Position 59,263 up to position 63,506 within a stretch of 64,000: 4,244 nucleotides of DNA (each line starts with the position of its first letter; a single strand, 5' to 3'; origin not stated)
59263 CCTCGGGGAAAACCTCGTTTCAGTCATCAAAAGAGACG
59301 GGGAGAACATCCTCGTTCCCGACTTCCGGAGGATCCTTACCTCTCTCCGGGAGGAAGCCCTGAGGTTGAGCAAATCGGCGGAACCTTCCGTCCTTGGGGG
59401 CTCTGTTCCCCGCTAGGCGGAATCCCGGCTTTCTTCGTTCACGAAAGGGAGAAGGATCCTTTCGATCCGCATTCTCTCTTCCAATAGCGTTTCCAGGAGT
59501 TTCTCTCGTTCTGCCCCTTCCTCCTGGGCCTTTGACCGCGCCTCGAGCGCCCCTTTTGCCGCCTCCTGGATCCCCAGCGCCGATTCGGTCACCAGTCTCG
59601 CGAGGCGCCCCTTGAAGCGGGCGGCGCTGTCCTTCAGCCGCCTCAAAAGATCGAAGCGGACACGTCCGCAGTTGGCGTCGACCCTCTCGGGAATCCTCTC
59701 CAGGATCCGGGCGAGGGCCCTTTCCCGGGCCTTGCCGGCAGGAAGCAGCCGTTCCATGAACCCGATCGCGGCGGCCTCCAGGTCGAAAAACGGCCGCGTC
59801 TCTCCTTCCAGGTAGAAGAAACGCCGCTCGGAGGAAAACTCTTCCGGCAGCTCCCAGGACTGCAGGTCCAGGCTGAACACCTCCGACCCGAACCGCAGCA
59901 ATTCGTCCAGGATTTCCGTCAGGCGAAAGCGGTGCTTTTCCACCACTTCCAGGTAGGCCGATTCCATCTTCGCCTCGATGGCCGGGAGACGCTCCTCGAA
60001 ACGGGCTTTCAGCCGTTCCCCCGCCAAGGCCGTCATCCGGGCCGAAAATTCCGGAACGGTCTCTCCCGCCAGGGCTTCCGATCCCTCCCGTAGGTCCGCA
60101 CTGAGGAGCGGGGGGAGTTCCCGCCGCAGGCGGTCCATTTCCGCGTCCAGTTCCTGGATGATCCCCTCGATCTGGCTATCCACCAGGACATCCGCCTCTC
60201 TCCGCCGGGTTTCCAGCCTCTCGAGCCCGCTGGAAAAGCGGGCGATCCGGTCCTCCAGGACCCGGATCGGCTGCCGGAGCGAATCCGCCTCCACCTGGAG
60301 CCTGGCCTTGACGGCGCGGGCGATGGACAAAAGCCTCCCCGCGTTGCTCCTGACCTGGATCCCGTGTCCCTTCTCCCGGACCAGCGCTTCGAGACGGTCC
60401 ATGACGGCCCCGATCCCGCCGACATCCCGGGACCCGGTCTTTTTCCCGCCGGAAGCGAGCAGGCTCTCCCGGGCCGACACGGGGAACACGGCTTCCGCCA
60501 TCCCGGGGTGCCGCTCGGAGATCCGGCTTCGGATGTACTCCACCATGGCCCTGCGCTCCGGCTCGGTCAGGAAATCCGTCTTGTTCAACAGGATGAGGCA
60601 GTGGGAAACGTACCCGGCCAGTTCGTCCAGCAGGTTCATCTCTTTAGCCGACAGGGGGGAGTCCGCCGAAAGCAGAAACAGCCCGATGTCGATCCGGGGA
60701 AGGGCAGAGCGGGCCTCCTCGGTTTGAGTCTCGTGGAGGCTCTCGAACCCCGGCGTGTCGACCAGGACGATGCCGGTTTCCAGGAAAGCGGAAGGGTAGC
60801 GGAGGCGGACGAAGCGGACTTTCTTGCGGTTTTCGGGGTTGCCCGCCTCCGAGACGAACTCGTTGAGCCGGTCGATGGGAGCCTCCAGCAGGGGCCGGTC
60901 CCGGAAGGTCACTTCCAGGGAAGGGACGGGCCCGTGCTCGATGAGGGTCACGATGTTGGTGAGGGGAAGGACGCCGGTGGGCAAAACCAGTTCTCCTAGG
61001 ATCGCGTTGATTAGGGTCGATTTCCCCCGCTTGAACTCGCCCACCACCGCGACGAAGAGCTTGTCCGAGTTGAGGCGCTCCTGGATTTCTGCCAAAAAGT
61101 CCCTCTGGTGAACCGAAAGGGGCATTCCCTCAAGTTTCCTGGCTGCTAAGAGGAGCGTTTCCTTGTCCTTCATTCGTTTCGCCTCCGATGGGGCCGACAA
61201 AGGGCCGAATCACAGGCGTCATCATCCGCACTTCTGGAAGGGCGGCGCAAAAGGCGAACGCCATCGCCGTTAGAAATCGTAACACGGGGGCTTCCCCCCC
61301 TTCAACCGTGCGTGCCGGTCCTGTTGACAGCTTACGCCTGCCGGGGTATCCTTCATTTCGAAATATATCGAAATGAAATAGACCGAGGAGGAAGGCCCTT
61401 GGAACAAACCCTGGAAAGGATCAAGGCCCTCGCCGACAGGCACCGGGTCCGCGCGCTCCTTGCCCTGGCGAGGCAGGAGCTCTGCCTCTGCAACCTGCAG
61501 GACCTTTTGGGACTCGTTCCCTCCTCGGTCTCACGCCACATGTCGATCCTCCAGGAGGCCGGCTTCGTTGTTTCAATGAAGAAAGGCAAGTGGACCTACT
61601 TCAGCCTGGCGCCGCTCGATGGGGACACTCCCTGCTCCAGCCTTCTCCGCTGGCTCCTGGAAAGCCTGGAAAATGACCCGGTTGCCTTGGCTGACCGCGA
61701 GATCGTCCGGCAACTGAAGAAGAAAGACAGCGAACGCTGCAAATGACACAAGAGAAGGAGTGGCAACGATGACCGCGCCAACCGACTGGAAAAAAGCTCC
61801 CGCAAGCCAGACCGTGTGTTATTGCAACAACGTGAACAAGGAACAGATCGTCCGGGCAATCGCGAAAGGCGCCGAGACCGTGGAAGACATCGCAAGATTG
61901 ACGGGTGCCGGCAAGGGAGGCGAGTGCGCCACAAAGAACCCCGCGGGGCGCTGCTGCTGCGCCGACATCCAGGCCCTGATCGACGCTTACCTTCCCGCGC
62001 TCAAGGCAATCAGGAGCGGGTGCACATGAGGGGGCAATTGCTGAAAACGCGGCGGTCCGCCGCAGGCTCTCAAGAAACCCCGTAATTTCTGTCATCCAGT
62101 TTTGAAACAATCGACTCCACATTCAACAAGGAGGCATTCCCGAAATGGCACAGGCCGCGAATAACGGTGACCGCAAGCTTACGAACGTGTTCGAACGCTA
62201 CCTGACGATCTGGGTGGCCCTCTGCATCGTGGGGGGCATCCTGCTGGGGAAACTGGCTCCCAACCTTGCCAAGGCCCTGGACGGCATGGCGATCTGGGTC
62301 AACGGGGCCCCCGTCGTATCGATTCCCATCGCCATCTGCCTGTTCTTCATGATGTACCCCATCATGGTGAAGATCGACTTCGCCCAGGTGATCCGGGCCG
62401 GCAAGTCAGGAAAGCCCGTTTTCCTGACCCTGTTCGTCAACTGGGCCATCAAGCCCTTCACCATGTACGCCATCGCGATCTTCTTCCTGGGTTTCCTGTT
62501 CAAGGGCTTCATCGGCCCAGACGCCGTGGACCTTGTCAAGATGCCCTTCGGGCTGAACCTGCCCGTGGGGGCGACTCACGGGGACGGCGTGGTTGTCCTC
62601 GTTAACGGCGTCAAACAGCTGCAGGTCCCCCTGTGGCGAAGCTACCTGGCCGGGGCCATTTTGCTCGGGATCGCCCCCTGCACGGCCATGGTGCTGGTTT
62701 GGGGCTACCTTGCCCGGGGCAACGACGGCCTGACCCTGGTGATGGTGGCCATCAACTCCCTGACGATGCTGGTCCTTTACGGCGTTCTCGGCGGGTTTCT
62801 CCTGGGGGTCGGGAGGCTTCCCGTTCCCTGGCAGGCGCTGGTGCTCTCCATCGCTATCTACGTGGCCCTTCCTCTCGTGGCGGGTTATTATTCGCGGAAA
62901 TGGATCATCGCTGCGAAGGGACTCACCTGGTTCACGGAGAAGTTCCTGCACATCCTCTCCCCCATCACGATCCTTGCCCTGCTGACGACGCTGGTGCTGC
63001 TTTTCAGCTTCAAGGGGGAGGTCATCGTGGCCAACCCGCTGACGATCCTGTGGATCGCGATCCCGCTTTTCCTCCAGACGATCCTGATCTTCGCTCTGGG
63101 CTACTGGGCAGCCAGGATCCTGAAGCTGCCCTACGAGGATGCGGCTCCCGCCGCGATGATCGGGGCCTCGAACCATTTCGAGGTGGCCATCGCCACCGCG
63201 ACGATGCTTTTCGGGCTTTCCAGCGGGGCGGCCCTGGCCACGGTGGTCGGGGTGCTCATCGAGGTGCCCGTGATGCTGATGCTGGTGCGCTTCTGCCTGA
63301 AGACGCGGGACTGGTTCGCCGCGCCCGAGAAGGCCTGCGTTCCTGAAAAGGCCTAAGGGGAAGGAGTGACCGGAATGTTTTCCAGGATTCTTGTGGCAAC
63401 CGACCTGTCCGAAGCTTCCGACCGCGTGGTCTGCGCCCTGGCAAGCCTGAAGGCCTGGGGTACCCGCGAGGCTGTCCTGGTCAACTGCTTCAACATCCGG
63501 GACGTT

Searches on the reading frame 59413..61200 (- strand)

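Call 33: search_protein_families(library=pfam, proteins=[window:59413-61200:-], max_evalue=0.001)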
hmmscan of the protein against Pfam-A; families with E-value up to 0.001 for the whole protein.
window:59413-61200:- (595 aa): 5 families
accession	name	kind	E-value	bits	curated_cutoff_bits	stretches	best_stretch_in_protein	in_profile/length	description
PF00350.29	Dynamin_N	-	7.7e-24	85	27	1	50-193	1-152/168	Dynamin family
PF01926.29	MMR_HSR1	-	9.4e-08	32.6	21.9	1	50-207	2-113/113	50S ribosome-binding GTPase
PF03193.22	RsgA_GTPase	-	1.6e-05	25.2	30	0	24-76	85-135/174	RsgA GTPase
PF00009.33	GTP_EFTU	-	3.1e-05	24.1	26.5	0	142-247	69-173/188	Elongation factor Tu GTP binding domain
PF09547.16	SpoIVA_ATPase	-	0.00054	19.9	26.6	1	32-75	3-45/237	Stage IV sporulation protein A, ATPase domain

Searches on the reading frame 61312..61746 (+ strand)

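Call 33: search_protein_families(library=pfam, proteins=[window:61312-61746:+], max_evalue=0.001)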
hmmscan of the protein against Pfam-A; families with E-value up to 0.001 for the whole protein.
window:61312-61746:+ (144 aa): 2 families
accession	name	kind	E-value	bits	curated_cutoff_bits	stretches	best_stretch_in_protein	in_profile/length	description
PF01022.26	HTH_5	-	1.2e-10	41.6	22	1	44-86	3-45/47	Bacterial regulatory protein, arsR family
PF12840.13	HTH_20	-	0.0003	21.1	27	1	40-87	1-49/51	Helix-turn-helix domain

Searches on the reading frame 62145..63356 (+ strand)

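Call 33: search_protein_families(library=pfam, proteins=[window:62145-63356:+], max_evalue=0.001)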
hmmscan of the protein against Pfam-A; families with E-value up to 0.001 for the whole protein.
window:62145-63356:+ (403 aa): 2 families
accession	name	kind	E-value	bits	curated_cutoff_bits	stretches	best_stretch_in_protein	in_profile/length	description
PF01758.21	SBF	-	1.2e-39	136.4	24.3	1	63-296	1-190/191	Sodium Bile acid symporter family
PF13593.11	SBF_like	-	1.8e-10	41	25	1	23-372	2-296/313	SBF-like CPA transporter family (DUF4137)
